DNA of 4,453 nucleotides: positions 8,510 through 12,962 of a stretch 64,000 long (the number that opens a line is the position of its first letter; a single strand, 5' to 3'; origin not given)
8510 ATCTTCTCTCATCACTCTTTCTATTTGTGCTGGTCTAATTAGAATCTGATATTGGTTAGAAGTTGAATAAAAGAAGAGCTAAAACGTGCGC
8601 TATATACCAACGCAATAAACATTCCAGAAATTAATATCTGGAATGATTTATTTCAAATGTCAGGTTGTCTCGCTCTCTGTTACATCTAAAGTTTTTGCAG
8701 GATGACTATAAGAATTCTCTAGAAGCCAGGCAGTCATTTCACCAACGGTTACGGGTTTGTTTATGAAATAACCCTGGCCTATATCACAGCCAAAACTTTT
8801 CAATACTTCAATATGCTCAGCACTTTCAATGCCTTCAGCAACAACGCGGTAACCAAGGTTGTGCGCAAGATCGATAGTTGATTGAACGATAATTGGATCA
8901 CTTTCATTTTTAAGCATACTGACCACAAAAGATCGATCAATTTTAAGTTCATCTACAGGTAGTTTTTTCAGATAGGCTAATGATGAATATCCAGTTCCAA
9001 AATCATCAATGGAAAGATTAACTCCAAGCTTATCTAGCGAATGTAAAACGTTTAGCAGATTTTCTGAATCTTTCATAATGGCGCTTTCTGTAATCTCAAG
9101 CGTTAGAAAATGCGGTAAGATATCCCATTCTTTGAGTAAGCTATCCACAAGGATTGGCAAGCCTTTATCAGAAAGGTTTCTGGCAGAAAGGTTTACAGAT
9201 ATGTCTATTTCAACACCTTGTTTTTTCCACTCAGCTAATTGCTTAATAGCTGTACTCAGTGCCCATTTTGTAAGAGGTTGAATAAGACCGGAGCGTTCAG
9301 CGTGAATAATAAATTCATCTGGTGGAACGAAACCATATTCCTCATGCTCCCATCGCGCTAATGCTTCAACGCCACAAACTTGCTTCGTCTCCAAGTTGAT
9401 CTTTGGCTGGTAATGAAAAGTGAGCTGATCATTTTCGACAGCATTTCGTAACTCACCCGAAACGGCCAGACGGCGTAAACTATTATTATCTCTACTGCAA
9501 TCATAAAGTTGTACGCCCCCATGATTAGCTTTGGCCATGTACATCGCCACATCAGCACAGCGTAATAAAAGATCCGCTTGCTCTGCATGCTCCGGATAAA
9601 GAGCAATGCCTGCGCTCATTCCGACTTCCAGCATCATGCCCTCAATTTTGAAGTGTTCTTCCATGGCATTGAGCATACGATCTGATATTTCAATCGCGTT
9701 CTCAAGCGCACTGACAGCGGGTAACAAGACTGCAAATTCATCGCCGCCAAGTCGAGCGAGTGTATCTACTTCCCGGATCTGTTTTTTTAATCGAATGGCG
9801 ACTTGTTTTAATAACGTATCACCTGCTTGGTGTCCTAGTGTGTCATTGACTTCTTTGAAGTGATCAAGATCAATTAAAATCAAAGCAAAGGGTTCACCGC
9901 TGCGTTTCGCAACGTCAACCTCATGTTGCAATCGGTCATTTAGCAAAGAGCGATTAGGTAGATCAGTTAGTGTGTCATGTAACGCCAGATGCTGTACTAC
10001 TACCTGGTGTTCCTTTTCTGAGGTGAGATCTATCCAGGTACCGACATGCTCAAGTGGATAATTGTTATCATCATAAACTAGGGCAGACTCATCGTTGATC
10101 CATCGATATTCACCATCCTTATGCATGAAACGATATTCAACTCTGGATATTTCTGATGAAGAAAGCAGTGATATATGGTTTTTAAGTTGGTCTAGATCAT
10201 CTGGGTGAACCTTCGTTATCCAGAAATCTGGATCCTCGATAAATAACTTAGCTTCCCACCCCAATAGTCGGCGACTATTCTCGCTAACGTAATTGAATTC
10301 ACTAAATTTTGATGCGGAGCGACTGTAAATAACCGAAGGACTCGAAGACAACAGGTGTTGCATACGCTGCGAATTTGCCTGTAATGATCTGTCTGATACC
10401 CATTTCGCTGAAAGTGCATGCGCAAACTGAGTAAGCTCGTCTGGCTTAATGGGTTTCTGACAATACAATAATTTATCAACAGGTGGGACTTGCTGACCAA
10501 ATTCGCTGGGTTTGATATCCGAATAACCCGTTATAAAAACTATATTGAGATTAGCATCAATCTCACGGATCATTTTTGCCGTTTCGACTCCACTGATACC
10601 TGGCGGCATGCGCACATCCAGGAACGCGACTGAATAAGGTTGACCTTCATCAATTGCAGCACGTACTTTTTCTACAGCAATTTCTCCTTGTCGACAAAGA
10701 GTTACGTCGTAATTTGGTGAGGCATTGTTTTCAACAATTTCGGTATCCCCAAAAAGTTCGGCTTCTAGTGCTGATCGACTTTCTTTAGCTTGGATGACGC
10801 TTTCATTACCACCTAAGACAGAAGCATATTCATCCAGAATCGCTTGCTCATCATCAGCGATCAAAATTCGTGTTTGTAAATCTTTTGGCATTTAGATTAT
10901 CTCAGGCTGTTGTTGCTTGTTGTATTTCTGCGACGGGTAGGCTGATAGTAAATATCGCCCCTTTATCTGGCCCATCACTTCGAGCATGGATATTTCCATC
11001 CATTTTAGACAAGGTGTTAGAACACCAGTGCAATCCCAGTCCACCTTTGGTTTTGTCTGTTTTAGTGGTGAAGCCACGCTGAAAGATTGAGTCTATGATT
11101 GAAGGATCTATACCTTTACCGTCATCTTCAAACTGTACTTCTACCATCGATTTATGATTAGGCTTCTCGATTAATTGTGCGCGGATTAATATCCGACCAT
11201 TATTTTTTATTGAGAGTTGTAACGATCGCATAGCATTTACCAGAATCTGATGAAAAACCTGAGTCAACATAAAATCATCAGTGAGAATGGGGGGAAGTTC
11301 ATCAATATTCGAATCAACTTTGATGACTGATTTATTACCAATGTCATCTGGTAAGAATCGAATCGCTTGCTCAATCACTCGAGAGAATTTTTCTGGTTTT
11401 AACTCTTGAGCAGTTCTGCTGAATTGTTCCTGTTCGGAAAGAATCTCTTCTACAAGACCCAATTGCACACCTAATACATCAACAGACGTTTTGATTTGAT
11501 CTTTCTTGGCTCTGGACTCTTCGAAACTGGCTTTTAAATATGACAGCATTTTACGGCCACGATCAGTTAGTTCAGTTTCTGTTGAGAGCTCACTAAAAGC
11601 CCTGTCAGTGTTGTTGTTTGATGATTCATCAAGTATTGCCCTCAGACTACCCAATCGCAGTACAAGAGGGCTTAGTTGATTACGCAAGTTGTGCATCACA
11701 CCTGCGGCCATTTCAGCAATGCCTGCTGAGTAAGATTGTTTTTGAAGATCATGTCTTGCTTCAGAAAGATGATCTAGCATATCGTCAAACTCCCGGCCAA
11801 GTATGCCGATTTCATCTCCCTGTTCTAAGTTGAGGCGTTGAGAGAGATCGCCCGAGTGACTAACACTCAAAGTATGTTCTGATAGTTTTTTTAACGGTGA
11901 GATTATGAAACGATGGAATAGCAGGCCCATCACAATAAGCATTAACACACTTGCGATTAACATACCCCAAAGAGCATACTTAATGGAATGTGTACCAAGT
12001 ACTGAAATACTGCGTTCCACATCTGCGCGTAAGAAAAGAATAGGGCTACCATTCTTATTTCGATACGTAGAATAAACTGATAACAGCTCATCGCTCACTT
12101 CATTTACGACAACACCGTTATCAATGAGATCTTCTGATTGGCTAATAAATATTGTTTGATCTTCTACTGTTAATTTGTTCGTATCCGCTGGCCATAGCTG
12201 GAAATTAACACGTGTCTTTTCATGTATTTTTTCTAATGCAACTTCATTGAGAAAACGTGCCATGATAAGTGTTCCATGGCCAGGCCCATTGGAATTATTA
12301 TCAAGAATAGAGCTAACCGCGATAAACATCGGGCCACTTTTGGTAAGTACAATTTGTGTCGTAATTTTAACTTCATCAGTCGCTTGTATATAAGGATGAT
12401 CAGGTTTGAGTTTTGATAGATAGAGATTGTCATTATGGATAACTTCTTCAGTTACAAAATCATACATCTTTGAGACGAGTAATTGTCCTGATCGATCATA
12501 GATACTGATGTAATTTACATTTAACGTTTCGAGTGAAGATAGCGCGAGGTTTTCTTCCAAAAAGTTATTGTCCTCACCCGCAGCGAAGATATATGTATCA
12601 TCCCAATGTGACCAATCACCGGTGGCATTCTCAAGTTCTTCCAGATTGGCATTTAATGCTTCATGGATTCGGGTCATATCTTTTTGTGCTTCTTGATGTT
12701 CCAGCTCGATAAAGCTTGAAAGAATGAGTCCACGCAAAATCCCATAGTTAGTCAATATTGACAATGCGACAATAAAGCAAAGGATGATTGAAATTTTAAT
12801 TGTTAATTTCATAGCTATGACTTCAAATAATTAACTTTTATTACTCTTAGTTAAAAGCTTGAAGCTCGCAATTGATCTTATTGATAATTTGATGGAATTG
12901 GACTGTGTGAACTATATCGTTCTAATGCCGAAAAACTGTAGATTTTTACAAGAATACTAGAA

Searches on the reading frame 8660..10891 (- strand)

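Call 54: search_protein_families(library=pfam, proteins=[window:8660-10891:-], max_evalue=1e-8)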
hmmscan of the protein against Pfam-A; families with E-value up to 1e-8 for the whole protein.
window:8660-10891:- (743 aa): 4 families
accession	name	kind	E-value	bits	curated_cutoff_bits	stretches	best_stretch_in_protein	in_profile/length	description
PF00563.25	EAL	-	1.4e-74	250.9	31.3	1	480-713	3-236/236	EAL domain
PF00990.26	GGDEF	-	5.1e-48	163.3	23.8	1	303-457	1-158/161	Diguanylate cyclase, GGDEF domain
PF08447.18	PAS_3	-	2.1e-17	63.6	25.6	1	201-285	3-88/89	PAS fold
PF00072.30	Response_reg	-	2.1e-11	44.4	30.2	0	59-155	21-108/111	Response regulator receiver domain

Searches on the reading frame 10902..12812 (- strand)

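Call 54: search_protein_families(library=pfam, proteins=[window:10902-12812:-], max_evalue=1e-8)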
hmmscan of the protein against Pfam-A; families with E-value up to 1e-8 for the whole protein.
window:10902-12812:- (636 aa): 3 families
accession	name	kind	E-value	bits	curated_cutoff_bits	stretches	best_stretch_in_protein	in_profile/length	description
PF05228.19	CHASE4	-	3.3e-32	112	26.2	1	52-206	1-139/140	CHASE4 domain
PF02518.31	HATPase_c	-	4.5e-16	59.7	26.4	1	514-628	4-110/111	Histidine kinase-, DNA gyrase B-, and HSP90-like ATPase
PF00672.30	HAMP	-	5.7e-12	46.2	25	1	298-350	1-52/53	HAMP domain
